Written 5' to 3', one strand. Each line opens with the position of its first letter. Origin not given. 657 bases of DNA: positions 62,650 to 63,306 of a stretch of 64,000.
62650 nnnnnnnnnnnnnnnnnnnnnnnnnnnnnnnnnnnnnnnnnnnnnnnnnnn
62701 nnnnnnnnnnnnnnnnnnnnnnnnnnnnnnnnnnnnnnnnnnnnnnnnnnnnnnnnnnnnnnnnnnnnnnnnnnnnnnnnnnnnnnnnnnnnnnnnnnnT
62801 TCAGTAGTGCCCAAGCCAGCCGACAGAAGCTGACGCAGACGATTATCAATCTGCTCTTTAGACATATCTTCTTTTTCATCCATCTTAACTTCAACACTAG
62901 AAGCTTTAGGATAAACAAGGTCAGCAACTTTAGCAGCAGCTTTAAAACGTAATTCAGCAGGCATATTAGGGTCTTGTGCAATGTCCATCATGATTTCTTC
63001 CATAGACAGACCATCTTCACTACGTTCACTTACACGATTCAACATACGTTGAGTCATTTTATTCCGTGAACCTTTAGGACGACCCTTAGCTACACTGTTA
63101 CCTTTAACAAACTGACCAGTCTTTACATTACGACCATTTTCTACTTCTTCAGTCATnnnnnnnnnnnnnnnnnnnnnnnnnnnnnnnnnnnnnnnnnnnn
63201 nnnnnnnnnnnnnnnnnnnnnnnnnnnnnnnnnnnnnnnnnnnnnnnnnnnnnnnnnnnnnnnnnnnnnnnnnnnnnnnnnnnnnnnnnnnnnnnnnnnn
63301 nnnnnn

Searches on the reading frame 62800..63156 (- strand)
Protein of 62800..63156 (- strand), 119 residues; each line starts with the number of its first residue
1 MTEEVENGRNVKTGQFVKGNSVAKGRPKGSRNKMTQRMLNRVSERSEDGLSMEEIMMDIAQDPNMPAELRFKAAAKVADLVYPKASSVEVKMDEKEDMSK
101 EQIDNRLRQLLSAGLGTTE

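Call 34: search_dna_similar(query=window:62800-63156:-, collection=phages, mode=protein, max_rows=60, rows=spread)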
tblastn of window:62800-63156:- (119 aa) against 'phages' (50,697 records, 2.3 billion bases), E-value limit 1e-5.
Records with a match: 134; places in all: 134; records where one place covers at least 80% of the query: 134.
Best place of each record, by identity: 95-99% 4; 80-90% 15; 60-80% 14; <60% 101.
By first word of the organism name: Escherichia 91; Aeromonas 11; Proteus 8; Salmonella 7; Cronobacter 6; phage 3; Vibrio 3; Shigella 3; Phage 1; Pantoea 1.
By host as written in the record: Escherichia coli 52; Aeromonas hydrophila 9; Proteus mirabilis 5; Cronobacter sakazakii 4; - 4; enteropathogenic Escherichia coli 4; Vibrio parahaemolyticus 3; Shigella flexneri 3; and 30 more.
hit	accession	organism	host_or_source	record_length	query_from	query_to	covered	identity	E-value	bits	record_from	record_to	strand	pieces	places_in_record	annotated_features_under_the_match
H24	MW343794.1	Cronobacter phage A24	Cronobacter sp.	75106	4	119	97%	97.4%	8e-69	228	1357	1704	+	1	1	hypothetical protein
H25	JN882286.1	Cronobacter phage vB_CsaP_GAP52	Cronobacter sakazakii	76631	1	116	97%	97.4%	1e-68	228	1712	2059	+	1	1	hypothetical protein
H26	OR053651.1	Salmonella phage PKM.Hi.22.6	Salmonella sp.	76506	1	119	100%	79.8%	4e-57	194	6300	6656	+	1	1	hypothetical protein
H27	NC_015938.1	Salmonella phage 7-11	Salmonella enterica subsp. enterica ...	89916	1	119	100%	79.0%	4e-57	195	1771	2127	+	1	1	hypothetical protein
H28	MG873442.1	Salmonella phage SE131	Salmonella enterica subsp. enterica ...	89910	8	119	94%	83.9%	6e-57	194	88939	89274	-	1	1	hypothetical protein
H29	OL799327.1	Aeromonas phage BUCT695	Aeromonas veronii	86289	1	109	92%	85.5%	5e-56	191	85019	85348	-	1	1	hypothetical protein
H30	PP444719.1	Proteus phage J3S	Proteus mirabilis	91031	1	112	94%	82.3%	4e-56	192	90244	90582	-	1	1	hypothetical protein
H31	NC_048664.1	Cronobacter phage vB_CsaP_009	Cronobacter sakazakii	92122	1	112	94%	82.3%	4e-56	192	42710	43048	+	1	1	hypothetical protein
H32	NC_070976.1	Proteus phage 3H10_20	Proteus mirabilis H10_20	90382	1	112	94%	82.3%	4e-56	192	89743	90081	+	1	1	hypothetical protein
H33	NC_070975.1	Proteus phage Vb_PmiP-P59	Proteus mirabilis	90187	1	112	94%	82.3%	4e-56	192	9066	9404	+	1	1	hypothetical protein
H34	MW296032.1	Salmonella phage pSal-SNUABM-01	Salmonella sp.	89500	1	115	97%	80.0%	1e-56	194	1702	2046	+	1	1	hypothetical protein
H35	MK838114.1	Aeromonas phage LAh_8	Aeromonas hydrophila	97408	12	111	84%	64.0%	1e-33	127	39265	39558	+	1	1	hypothetical protein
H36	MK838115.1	Aeromonas phage LAh_9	Aeromonas hydrophila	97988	12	111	84%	64.0%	1e-33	127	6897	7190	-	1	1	hypothetical protein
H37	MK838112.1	Aeromonas phage LAh_6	Aeromonas hydrophila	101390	12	111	84%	64.0%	1e-33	127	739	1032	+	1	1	hypothetical protein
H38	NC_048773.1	Aeromonas phage 4_4572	Aeromonas hydrophila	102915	12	111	84%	64.0%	1e-33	127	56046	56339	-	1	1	44572_085: hypothetical protein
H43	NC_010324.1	Escherichia phage phiEco32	Escherichia coli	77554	1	116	97%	50.4%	2e-26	107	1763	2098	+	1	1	hypothetical protein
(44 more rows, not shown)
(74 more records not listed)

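Call 35: search_protein_families(library=pfam, proteins=[window:62800-63156:-], max_evalue=0.01)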
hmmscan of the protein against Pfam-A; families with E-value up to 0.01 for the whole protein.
window:62800-63156:- (119 aa): 1 family
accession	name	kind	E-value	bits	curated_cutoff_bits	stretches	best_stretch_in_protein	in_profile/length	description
PF18932.5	DUF5681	-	0.0001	23.2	27.5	1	12-57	1-50/77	Family of unknown function (DUF5681)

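Call 42: get_annotated_region(hit=H29, flank=3500)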
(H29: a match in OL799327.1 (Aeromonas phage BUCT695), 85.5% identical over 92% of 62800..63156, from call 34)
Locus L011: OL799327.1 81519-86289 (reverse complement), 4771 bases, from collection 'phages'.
description: Aeromonas phage BUCT695, complete genome.
organism: Aeromonas phage BUCT695 (NCBI taxid 2908630)
taxonomy: Viruses; Duplodnaviria; Heunggongvirae; Uroviricota; Caudoviricetes; Grimontviridae; Libingvirus; Libingvirus BUCT695
host: Aeromonas veronii; source: -; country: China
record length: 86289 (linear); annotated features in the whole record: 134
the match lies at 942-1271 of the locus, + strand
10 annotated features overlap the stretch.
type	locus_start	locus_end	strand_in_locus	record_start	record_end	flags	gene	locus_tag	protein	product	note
CDS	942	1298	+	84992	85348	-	-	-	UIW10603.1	hypothetical protein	-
tRNA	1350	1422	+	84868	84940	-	-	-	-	tRNA-Thr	tRNA-Thr-TGT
tRNA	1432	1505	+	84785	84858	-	-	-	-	tRNA-Asn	tRNA-Asn-GTT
tRNA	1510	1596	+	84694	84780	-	-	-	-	tRNA-Ser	tRNA-Ser-GGA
tRNA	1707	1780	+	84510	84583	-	-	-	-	tRNA-Leu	tRNA-Leu-TAG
tRNA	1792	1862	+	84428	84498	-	-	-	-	tRNA-Trp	tRNA-Trp-CCA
tRNA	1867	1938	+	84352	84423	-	-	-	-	tRNA-Arg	tRNA-Arg-TCT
tRNA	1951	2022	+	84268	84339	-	-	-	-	tRNA-Pro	tRNA-Pro-TGG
CDS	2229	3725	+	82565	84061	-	-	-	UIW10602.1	terminase large subunit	-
CDS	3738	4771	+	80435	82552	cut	-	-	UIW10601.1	portal protein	-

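Call 43: get_annotated_region(hit=H31, flank=3500)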
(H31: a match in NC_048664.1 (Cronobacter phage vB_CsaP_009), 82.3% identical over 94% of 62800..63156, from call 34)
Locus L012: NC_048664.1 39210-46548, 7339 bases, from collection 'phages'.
description: Cronobacter phage vB_CsaP_009 DNA, complete genome.
organism: Cronobacter phage vB_CsaP_009 (NCBI taxid 2699738)
taxonomy: Viruses; Duplodnaviria; Heunggongvirae; Uroviricota; Caudoviricetes; Grimontviridae; Privateervirus; Privateervirus pv009
host: Cronobacter sakazakii; source: -; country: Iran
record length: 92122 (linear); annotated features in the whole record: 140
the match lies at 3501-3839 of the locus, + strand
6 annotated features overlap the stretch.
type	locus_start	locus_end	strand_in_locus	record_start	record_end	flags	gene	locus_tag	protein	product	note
CDS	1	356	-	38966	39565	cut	-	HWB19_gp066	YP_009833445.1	hypothetical protein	009_Cs66; ORF66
CDS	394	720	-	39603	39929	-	-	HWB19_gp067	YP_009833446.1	hypothetical protein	009_Cs67; ORF67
CDS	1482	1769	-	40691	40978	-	-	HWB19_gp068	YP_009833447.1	hypothetical protein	009_Cs68; ORF68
CDS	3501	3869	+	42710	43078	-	-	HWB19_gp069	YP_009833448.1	hypothetical protein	009_Cs69; ORF69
CDS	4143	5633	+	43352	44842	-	-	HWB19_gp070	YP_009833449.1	terminase large subunit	009_Cs70; ORF70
CDS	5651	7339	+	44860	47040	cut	-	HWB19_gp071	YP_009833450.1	portal protein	009_Cs71; ORF71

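Call 44: get_annotated_region(hit=H43, flank=3500)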
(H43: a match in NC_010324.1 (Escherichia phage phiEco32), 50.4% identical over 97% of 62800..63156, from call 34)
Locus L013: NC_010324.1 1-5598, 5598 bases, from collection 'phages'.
description: Escherichia phage phiEco32, complete genome.
organism: Escherichia phage phiEco32 (NCBI taxid 2679905)
taxonomy: Viruses; Duplodnaviria; Heunggongvirae; Uroviricota; Caudoviricetes; Gordonclarkvirinae; Kuravirus; Kuravirus phiEco32
host: Escherichia coli; source: -; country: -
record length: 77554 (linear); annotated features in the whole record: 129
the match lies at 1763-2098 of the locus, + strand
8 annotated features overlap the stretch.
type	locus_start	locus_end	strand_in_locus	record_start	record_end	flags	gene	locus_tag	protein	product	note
CDS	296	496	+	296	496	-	-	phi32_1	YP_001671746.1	hypothetical protein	-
CDS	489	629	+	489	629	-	-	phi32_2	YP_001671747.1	hypothetical protein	-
CDS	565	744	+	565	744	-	-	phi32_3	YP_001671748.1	hypothetical protein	-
CDS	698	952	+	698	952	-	-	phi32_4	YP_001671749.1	hypothetical protein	-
CDS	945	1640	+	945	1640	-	-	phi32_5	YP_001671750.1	ABC transporter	-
CDS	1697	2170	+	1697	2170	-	-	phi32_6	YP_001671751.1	hypothetical protein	-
CDS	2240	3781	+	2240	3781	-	-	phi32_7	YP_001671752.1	terminase large subunit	-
CDS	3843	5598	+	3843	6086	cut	-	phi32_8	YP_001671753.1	portal protein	-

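Call 65: search_protein_families(library=phrogs, proteins=[window:62800-63156:-], max_evalue=0.001)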
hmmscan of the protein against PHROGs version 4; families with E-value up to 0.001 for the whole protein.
window:62800-63156:- (119 aa): 3 families
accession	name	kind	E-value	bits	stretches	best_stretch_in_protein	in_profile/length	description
phrog_8771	-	unknown function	2.2e-57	194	1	3-118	11-124/142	-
phrog_15261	-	unknown function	2.2e-11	45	1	19-100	10-88/99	-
phrog_10899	-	head and packaging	0.00038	20.4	1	14-107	166-262/443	terminase small subunit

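Call 66: search_solved_structures(query=window:62800-63156:-, max_evalue=1)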
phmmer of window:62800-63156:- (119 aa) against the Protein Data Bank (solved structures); distinct sequences matched with E-value up to 1: 2.
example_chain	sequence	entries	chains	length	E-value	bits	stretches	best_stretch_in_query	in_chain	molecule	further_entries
6w7t_I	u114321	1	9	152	0.00042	24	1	41-112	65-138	small terminase subunit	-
7joq_I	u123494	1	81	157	0.0047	20.7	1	36-111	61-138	Small Terminase subunit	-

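Call 72: find_homologous_proteins(query=window:62800-63156:-, max_evalue=0.001)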
Query window:62800-63156:- (119 aa): 204 proteins with E <= 0.001 among 217 candidates; the best 120 are listed.
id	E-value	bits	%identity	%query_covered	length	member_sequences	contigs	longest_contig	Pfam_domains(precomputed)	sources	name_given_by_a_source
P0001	6.6e-68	243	100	100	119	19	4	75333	-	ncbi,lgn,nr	ncbi:hypothetical protein ECO319P1_00113 [Escherichia phage ECO319P1]|nr:hypothetical protein ECO319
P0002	6.7e-57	208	86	97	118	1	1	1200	-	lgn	-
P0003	1.7e-55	204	84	97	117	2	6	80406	-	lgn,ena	-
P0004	1.2e-54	201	84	97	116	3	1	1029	-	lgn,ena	-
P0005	2.1e-54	200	81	100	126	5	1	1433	-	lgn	-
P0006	2.5e-54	200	84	97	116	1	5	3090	-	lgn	-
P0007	1.2e-53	198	84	96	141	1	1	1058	-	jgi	-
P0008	3.4e-53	196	85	92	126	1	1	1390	PF18932.6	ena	-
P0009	4.2e-53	196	84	93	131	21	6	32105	-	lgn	-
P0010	7.4e-53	195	80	100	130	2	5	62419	-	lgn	-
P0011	9.5e-53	195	85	92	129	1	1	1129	-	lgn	-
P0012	1.0e-52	195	82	97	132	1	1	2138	-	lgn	-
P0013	1.8e-52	194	81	95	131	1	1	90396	-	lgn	-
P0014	2.0e-52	194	79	100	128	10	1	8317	-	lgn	-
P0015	7.2e-52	192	82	94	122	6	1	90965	-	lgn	-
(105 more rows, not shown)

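Call 73: find_encoding_contigs(protein=P0001, flank=10000, max_places=10)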
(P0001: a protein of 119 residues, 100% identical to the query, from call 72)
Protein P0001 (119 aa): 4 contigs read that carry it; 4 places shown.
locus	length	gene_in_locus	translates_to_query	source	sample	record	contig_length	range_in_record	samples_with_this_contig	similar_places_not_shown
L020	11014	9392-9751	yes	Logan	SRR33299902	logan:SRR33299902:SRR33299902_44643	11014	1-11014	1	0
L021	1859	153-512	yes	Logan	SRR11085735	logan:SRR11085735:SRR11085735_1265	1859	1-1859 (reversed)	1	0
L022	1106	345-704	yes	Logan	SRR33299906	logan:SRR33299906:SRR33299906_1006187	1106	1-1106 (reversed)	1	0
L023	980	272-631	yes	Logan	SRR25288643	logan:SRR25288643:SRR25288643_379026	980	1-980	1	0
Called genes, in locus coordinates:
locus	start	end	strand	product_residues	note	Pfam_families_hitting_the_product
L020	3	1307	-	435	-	?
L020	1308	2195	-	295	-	PF13793:Pribosyltran_N (weak), PF00156:Pribosyltran, PF14572:Pribosyl_synth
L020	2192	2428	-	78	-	-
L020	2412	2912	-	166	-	-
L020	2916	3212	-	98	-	PF24886:DUF7740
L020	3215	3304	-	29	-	-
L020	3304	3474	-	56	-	-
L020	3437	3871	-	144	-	-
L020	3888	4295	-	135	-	-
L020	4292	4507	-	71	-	-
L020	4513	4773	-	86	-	PF01258:zf-dskA_traR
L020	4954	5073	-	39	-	-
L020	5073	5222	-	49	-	-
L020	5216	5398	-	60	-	-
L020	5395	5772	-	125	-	-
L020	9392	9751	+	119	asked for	-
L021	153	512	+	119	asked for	-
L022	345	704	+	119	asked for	-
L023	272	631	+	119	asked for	-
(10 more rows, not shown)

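Call 105: predict_structure(alignment_id=A3)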
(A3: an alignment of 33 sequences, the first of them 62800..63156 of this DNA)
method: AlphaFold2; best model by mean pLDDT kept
length: 119 residues; sequences in the alignment: 33
mean_pLDDT: 69.4   pTM: 0.35
mean pLDDT of the five models: 69.4, 67.1, 66.2, 65.5, 65.4
residues with pLDDT >= 90: 0; 70-90: 64; 50-70: 52; < 50: 3
segments of 3 or more residues with pLDDT < 50: none
pLDDT, mean of each block of 10 residues (from residue 1): 57 63 55 68 79 81 81 81 64 61 79 65
secondary structure, 60 per line:
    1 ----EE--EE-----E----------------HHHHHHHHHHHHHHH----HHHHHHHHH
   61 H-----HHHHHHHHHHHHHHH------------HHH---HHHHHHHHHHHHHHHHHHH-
elements in order: H33-47 H52-61 H67-81 H100-118

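Call 107: fold_search(model_id=the predicted structure, library=pdb)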
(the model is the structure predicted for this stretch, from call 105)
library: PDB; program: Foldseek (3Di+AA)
matches with E <= 10: 165; with E <= 0.001: 0
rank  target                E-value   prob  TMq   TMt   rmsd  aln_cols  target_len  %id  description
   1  6w7t_H                1.6e-01  0.69  0.25  0.29  11.4        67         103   25  Structure of PaP3 small terminase (released 2020-11-11)
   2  6w7t_B                3.3e-01  0.75  0.25  0.27  11.7        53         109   28  Structure of PaP3 small terminase (released 2020-11-11)
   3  6w7t_A                4.6e-01  0.47  0.25  0.28  11.7        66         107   26  Structure of PaP3 small terminase (released 2020-11-11)
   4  7joq_2                5.2e-01  0.47  0.26  0.29  10.4        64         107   26  Structure of NV1 small terminase (released 2020-11-11)
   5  6w7t_E                5.2e-01  0.44  0.25  0.28  12.0        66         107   26  Structure of PaP3 small terminase (released 2020-11-11)
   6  6w7t_F                5.9e-01  0.38  0.25  0.28  13.0        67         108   25  Structure of PaP3 small terminase (released 2020-11-11)
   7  9h90_D                1.1e+00  0.30  0.24  0.28  13.6        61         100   21  Cryo-EM structure of the Vibrio natrigens 30S ribosomal subunit in complex with spectinomycin. (released 2025-05-21)
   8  7joq_1                1.1e+00  0.28  0.26  0.30  12.9        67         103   25  Structure of NV1 small terminase (released 2020-11-11)
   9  2qzg_B                1.2e+00  0.51  0.22  0.29   1.6        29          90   34  Crystal structure of unknown function protein MMP1188 (released 2007-09-04)
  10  5h1n_A                1.2e+00  0.44  0.24  0.41   5.7        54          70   20  Crystal structure of SF173 from Shigella flexneri (released 2017-11-01)
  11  2xpn_A                1.4e+00  0.85  0.24  0.21   0.5        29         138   24  Crystal structure of a Spt6-Iws1(Spn1) complex from Encephalitozoon cuniculi, Form I (released 2010-11-17)
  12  1jlr_A                1.5e+00  0.82  0.26  0.13   1.3        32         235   25  STRUCTURE OF THE URACIL PHOSPHORIBOSYLTRANSFERASE GTP COMPLEX 2 MUTANT C128V (released 2002-01-10)
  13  2qzg_D                1.5e+00  0.44  0.22  0.29   1.5        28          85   36  Crystal structure of unknown function protein MMP1188 (released 2007-09-04)
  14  7joq_0                1.5e+00  0.23  0.26  0.29  12.0        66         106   24  Structure of NV1 small terminase (released 2020-11-11)
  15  9m1m_D                1.6e+00  0.23  0.20  0.03   2.7        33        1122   30  Cryo-EM structure of the TBC-DEC-Arl2-alpha-beta-tubulin complex with GDP-AlFx (released 2025-10-22)
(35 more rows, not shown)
